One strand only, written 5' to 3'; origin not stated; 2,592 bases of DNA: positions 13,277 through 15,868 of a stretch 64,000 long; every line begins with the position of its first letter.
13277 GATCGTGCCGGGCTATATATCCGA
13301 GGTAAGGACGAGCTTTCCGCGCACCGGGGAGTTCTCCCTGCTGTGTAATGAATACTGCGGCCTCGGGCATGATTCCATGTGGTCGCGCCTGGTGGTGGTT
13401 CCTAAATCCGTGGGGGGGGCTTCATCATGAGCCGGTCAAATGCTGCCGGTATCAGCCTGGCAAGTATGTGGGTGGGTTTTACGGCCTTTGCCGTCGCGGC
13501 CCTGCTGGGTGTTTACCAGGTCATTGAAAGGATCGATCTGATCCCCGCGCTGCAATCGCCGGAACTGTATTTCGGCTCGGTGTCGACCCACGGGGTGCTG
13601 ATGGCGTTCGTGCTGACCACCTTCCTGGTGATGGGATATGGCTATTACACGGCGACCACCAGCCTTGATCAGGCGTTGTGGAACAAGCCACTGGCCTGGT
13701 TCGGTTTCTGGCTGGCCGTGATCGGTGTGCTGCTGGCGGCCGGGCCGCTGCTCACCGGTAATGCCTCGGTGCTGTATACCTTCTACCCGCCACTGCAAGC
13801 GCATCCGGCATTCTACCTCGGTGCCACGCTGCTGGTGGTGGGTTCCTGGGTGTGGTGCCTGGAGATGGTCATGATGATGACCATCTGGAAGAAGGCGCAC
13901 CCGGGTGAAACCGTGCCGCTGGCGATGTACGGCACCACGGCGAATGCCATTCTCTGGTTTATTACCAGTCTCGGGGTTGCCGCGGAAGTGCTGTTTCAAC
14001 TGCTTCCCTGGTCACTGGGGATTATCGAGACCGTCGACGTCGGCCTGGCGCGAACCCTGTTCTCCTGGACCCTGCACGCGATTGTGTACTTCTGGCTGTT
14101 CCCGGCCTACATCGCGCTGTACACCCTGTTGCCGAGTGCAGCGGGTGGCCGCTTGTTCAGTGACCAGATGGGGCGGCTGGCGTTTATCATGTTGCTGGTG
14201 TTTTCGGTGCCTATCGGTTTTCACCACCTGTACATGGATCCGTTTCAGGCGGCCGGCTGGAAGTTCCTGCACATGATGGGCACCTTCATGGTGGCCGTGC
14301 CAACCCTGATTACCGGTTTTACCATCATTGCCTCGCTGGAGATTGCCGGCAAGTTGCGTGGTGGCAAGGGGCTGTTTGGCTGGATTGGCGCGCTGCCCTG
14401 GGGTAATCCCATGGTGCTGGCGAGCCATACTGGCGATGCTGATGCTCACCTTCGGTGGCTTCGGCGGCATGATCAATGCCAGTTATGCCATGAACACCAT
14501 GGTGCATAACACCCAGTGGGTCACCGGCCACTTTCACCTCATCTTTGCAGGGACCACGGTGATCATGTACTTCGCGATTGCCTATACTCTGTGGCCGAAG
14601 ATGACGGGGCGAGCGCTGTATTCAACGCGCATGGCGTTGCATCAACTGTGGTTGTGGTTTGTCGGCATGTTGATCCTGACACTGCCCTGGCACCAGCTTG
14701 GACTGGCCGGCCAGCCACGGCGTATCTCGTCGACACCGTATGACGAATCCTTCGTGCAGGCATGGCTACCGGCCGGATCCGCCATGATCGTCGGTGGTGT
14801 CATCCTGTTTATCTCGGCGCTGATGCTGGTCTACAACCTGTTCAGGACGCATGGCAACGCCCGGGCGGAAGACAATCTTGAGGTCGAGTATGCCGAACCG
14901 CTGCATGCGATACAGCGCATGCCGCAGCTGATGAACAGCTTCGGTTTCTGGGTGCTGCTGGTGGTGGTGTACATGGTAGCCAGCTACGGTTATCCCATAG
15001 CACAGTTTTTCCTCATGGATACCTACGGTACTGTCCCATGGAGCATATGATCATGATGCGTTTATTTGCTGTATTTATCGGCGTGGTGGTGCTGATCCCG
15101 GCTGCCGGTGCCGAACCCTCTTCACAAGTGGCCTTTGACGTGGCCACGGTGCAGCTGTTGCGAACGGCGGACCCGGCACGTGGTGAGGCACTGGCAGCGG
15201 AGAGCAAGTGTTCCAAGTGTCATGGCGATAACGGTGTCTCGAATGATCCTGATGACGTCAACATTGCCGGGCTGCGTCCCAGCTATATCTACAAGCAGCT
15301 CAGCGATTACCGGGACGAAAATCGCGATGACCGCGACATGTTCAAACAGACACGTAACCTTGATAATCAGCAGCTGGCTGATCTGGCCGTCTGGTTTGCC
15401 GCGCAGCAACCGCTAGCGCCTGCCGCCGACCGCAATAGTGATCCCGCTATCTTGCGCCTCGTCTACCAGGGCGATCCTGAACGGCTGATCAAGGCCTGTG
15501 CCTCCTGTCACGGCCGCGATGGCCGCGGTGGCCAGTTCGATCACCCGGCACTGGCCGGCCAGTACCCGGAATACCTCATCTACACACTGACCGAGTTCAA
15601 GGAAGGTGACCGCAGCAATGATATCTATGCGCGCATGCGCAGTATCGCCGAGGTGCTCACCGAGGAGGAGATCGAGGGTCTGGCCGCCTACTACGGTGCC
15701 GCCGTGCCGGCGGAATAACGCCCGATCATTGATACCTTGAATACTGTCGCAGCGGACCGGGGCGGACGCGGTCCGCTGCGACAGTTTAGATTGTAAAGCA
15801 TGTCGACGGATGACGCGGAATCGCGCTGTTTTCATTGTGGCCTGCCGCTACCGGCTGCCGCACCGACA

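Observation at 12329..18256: B-family (ba3-like) or sNOR-like CuA-containing heme-copper oxidase operon with a subunit IIa peptide, a frameshifted subunit I, its own cytochrome c and a CcoI-type copper pump, divergent from nap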

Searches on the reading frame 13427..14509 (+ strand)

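Call 5: search_protein_families(library=pfam, proteins=[window:13427-14509:+], max_evalue=0.01)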
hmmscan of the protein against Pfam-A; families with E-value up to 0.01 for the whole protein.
window:13427-14509:+ (360 aa): 1 family
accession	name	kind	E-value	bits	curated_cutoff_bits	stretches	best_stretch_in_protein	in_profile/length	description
PF00115.25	COX1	-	2.3e-56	192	34.8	1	9-323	2-297/436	Cytochrome C and Quinol oxidase polypeptide I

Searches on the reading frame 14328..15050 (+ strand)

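Call 5: search_protein_families(library=pfam, proteins=[window:14328-15050:+], max_evalue=0.01)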
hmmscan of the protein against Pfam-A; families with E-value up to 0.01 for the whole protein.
window:14328-15050:+ (240 aa): 1 family
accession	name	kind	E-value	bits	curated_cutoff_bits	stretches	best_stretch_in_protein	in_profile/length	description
PF00115.25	COX1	-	2.3e-31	109.6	34.8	1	31-159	309-436/436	Cytochrome C and Quinol oxidase polypeptide I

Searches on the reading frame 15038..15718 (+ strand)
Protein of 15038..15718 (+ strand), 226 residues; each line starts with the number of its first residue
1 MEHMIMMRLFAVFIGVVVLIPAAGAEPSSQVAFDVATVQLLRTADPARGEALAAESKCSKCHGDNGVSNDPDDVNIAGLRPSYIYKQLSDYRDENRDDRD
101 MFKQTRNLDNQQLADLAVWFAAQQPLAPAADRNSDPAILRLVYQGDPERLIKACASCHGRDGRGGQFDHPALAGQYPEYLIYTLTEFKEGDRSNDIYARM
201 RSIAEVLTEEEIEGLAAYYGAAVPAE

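Call 5: search_protein_families(library=pfam, proteins=[window:15038-15718:+], max_evalue=0.01)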
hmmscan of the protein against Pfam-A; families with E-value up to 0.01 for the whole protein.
window:15038-15718:+ (226 aa): 2 families
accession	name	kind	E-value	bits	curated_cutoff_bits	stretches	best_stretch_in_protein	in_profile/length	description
PF00034.26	Cytochrom_C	-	1e-14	56.1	21.3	2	152-218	10-85/90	Cytochrome c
PF13442.11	Cytochrome_CBB3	-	6.9e-13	49.2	27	2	152-218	12-67/68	Cytochrome C oxidase, cbb3-type, subunit III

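Call 15: search_protein_families(library=ncbifam, proteins=[window:15038-15718:+], max_evalue=1)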
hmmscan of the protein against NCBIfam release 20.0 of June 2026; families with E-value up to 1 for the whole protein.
window:15038-15718:+ (226 aa): 12 families
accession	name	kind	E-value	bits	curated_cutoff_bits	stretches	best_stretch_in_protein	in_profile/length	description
NF049874.1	PdsA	exception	1.8e-18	67.1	330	2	39-124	112-198/198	periplasmic diheme shuttle PdsA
NF050122.1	bc1_QcrC_actin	exception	4e-07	29.6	200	2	41-169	36-162/253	cytochrome bc1 complex diheme cytochrome c subunit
NF045773.1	cytochro_C550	exception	8.5e-07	28.9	125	2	11-65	14-67/118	cytochrome c550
TIGR00782.1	ccoP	equivalog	3.5e-06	26.5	179.95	1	134-218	98-188/285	cytochrome-c oxidase, cbb3-type subunit III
NF045774.1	cytochro_C551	exception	6.4e-06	26.1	118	2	8-65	4-57/110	cytochrome c551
NF011054.0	PRK14486.1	equivalog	0.00098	18.7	447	1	152-218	224-286/294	putative bifunctional cbb3-type cytochrome c oxidase subunit II/cytochrome c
TIGR03045.1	PS_II_C550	equivalog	0.0031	17.2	177.75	0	97-122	121-146/159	photosystem II cytochrome c-550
TIGR01904.2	GSu_C4xC__C2xCH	domain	0.007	16.1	27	0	54-69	48-63/73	CxxxxCH/CxxCH domain c-type cytochrome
NF033646.1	toxin_EAST1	exception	0.014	15.6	80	1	153-162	23-32/38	heat-stable enterotoxin EAST1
NF041895.1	choice_anch_V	domain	0.032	14.3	42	0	38-77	7-44/150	choice-of-anchor V domain-containing protein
TIGR04494.1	c550_PedF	equivalog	0.13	12.1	122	0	152-218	60-126/133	cytochrome c-550 PedF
TIGR02603.1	CxxCH_TIGR02603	domain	0.15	12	68.15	0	44-76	1-34/134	putative heme-binding domain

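Call 46: search_solved_structures(query=window:15038-15718:+, max_evalue=0.01)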
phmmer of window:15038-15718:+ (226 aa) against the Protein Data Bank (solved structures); distinct sequences matched with E-value up to 0.01: 21.
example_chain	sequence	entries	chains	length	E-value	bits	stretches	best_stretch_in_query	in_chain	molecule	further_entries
6q2u_A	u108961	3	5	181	4.6e-23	85.3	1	45-219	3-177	Cytochrome c4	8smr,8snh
5lo9_A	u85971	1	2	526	1.6e-21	80.2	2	141-225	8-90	Cytochrome C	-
8uf3_A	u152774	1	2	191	6.6e-19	71.6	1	44-218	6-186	Cytochrome C4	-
1etp_A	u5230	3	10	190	2e-18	70.1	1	58-219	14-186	CYTOCHROME C4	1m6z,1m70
1h1o_A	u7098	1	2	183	2.1e-17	66.7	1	54-220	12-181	CYTOCHROME C-552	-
2zzs_A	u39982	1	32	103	1.2e-10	44.6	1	152-221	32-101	Cytochrome c554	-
1cno_A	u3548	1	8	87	3.9e-09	39.7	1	152-221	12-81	CYTOCHROME C552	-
1fcd_C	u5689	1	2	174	6.9e-09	38.9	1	56-219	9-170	FLAVOCYTOCHROME C SULFIDE DEHYDROGENASE (CYTOCHROME SUBUNIT)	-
3vrd_A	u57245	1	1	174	7.3e-09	38.8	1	55-220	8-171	Flavocytochrome c heme subunit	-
4o1w_A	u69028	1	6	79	2.1e-08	37.3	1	56-121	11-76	Cytochrome c552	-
8yts_A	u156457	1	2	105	7.4e-08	35.5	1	151-221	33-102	Cytochrome C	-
9wcx_U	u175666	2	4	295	0.00034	23.6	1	13-174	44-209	Cytochrome bc1 complex cytochrome c subunit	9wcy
2dvh_A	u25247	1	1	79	0.00079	22.4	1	147-219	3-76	CYTOCHROME C-553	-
1dvh_A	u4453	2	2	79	0.00081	22.3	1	147-219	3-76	CYTOCHROME C553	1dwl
1c53_A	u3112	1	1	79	0.00099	22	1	147-219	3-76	CYTOCHROME C553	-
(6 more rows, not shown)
